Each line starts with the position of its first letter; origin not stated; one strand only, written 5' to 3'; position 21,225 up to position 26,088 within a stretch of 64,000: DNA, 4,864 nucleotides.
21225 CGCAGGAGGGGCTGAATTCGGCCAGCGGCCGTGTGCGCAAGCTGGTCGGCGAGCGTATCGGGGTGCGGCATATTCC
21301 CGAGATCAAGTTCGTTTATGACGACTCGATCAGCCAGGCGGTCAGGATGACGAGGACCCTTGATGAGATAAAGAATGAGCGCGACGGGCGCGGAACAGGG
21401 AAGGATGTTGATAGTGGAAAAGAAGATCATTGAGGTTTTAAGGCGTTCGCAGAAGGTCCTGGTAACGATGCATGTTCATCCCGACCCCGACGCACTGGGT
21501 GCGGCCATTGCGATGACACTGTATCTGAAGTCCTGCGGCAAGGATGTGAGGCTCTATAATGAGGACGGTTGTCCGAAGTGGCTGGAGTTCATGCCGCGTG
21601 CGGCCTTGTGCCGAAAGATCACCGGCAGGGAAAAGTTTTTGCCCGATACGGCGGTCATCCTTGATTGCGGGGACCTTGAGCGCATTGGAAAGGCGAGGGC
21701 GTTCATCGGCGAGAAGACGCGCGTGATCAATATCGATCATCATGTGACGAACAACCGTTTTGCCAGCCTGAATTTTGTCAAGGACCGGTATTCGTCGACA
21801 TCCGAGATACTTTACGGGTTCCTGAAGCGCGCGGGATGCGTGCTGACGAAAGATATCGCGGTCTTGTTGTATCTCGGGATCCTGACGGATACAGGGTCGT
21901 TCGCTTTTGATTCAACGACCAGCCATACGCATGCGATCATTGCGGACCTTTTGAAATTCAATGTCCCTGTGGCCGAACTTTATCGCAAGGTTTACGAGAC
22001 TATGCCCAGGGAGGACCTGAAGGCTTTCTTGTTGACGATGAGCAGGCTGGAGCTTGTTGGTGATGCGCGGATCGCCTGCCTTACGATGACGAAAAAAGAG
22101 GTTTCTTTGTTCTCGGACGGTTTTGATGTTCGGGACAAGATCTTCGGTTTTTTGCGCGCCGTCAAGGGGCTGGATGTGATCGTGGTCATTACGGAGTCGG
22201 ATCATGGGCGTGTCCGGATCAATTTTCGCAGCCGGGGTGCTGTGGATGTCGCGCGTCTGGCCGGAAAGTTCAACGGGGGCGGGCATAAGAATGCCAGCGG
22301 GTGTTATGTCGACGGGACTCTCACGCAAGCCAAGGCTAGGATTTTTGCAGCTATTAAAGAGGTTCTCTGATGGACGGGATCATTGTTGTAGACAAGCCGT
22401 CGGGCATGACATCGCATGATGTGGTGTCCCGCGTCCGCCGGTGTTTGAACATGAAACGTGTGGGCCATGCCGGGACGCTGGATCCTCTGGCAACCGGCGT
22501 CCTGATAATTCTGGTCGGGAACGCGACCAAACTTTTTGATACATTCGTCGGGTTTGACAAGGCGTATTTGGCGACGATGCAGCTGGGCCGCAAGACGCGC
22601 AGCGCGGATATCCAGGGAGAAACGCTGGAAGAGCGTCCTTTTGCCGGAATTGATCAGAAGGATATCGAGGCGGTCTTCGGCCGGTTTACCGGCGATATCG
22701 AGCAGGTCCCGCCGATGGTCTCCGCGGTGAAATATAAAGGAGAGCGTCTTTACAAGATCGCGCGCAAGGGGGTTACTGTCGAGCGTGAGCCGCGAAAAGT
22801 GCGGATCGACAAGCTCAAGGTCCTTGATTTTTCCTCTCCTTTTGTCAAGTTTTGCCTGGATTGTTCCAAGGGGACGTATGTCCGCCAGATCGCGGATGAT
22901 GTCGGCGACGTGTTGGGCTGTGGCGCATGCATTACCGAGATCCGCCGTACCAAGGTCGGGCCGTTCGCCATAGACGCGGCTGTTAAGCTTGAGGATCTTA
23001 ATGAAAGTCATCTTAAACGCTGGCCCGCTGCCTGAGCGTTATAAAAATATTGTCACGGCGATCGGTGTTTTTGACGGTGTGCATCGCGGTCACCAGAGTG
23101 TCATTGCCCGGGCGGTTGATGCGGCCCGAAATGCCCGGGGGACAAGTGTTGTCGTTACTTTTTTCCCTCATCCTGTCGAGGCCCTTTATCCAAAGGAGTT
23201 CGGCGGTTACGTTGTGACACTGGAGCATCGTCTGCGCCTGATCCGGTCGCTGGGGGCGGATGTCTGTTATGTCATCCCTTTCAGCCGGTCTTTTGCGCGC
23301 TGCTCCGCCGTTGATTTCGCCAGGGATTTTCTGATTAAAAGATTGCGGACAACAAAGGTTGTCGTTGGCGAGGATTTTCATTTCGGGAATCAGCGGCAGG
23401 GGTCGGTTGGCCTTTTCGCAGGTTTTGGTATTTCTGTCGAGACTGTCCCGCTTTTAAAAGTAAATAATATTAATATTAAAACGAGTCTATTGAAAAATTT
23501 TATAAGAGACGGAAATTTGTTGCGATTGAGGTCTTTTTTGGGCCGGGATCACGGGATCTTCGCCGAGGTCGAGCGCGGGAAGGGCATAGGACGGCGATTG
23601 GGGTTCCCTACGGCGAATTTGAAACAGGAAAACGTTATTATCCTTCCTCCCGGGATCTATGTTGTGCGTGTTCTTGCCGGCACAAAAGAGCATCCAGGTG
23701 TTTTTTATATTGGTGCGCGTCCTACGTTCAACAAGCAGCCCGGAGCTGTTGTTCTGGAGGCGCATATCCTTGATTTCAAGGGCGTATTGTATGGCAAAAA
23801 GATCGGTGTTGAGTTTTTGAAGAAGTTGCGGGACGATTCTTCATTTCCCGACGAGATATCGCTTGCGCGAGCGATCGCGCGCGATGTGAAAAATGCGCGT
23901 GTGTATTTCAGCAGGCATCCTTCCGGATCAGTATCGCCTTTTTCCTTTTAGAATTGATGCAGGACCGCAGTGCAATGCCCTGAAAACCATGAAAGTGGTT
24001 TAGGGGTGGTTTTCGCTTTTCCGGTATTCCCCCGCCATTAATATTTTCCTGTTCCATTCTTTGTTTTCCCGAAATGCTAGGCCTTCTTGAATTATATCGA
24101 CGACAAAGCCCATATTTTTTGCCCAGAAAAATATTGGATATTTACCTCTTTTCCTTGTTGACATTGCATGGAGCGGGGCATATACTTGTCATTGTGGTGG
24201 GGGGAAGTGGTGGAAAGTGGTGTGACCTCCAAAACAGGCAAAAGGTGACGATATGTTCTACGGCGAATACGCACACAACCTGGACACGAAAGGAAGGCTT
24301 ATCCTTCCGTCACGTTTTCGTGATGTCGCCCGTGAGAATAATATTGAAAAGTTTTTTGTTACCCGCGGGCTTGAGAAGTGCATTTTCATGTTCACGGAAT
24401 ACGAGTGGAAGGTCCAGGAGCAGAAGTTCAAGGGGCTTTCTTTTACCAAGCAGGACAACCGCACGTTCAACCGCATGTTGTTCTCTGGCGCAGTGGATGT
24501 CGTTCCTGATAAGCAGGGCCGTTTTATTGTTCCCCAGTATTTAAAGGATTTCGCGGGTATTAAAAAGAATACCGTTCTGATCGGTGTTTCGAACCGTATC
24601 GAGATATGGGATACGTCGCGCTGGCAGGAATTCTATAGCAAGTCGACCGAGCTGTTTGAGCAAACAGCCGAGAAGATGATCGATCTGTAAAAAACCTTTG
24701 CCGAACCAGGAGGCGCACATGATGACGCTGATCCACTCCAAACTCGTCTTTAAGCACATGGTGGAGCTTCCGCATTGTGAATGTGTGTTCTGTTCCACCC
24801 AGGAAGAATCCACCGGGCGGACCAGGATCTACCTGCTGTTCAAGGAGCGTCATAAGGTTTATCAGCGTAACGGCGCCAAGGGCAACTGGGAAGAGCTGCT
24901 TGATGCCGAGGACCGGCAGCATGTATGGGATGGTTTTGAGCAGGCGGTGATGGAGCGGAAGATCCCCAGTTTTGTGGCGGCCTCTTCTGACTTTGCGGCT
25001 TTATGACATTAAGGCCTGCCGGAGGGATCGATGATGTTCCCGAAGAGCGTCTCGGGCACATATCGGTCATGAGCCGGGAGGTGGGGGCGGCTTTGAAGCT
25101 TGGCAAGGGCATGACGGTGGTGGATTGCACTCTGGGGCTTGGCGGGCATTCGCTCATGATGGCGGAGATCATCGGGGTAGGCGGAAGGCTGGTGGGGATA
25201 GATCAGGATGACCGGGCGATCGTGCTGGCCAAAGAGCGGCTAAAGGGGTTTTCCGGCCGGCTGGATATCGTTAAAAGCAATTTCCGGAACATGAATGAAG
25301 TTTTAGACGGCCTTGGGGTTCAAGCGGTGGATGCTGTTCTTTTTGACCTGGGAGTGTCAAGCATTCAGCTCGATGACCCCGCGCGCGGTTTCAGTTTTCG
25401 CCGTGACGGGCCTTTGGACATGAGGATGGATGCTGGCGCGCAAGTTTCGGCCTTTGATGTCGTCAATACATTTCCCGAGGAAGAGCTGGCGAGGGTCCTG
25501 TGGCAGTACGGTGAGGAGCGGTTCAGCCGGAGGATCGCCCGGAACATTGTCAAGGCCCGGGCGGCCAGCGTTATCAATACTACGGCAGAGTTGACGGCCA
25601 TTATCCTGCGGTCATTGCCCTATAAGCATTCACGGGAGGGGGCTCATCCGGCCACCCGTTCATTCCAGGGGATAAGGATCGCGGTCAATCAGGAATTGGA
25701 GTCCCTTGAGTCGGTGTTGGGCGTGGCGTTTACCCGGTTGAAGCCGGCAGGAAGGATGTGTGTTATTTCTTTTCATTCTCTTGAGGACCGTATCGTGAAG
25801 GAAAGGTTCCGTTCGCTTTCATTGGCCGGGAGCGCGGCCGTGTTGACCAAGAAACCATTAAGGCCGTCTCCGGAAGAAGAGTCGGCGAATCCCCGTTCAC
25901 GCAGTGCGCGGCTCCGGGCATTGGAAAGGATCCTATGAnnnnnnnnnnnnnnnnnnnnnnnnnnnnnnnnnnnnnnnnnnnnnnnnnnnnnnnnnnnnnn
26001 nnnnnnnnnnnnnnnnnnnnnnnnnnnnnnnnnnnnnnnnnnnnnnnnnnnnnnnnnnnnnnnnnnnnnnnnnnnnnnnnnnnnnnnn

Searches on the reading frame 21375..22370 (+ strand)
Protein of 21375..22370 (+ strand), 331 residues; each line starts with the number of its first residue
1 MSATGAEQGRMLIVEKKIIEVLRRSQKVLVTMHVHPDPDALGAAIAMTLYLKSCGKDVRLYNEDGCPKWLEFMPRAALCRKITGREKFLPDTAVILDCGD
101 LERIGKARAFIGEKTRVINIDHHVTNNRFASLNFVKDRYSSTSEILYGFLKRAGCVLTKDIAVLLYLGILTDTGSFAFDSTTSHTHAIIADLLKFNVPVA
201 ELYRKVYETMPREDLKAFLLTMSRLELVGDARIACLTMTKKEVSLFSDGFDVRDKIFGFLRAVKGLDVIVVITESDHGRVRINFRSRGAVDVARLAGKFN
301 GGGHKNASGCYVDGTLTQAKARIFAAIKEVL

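Call 33: search_protein_families(library=pfam, proteins=[window:21375-22370:+], max_evalue=0.01)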
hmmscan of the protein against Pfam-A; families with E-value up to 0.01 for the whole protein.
window:21375-22370:+ (331 aa): 2 families
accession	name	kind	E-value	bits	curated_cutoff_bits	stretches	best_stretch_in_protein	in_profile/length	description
PF01368.27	DHH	-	3e-19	69.9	28.1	1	27-169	1-125/125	DHH family, N-terminal domain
PF02272.25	DHHA1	-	1.2e-09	38.9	25.9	1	257-330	22-99/102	DHHA1 domain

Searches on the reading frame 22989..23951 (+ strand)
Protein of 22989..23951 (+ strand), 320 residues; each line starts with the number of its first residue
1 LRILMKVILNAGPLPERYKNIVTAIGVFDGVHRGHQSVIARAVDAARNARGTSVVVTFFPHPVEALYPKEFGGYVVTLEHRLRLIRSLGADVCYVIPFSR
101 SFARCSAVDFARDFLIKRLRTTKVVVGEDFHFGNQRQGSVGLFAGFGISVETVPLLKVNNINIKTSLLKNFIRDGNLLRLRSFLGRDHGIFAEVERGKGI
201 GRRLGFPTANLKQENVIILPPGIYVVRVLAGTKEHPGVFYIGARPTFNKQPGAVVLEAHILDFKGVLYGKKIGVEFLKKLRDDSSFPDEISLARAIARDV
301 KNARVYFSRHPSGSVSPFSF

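Call 33: search_protein_families(library=pfam, proteins=[window:22989-23951:+], max_evalue=0.01)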
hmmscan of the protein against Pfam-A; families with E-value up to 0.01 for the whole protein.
window:22989-23951:+ (320 aa): 3 families
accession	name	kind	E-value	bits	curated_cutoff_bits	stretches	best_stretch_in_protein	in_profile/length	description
PF06574.18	FAD_syn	-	5.3e-40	137.3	27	1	17-165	4-156/158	FAD synthetase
PF01687.23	Flavokinase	-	1.7e-32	112.7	19.6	1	184-307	1-124/124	Riboflavin kinase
PF01467.32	CTP_transf_like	-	1.7e-05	25.5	21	1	24-154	2-113/133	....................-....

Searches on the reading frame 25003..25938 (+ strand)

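Call 27: search_protein_families(library=pfam, proteins=[window:25003-25938:+], max_evalue=0.00001)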
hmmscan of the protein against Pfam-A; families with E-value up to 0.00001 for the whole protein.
window:25003-25938:+ (311 aa): 2 families
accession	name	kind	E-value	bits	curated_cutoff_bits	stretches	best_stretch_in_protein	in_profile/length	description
PF01795.25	Methyltransf_5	-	1.1e-103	347.4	27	1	18-309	3-308/309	MraW methylase family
PF13847.12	Methyltransf_31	-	6.1e-07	29.7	27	0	35-113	3-79/145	Methyltransferase domain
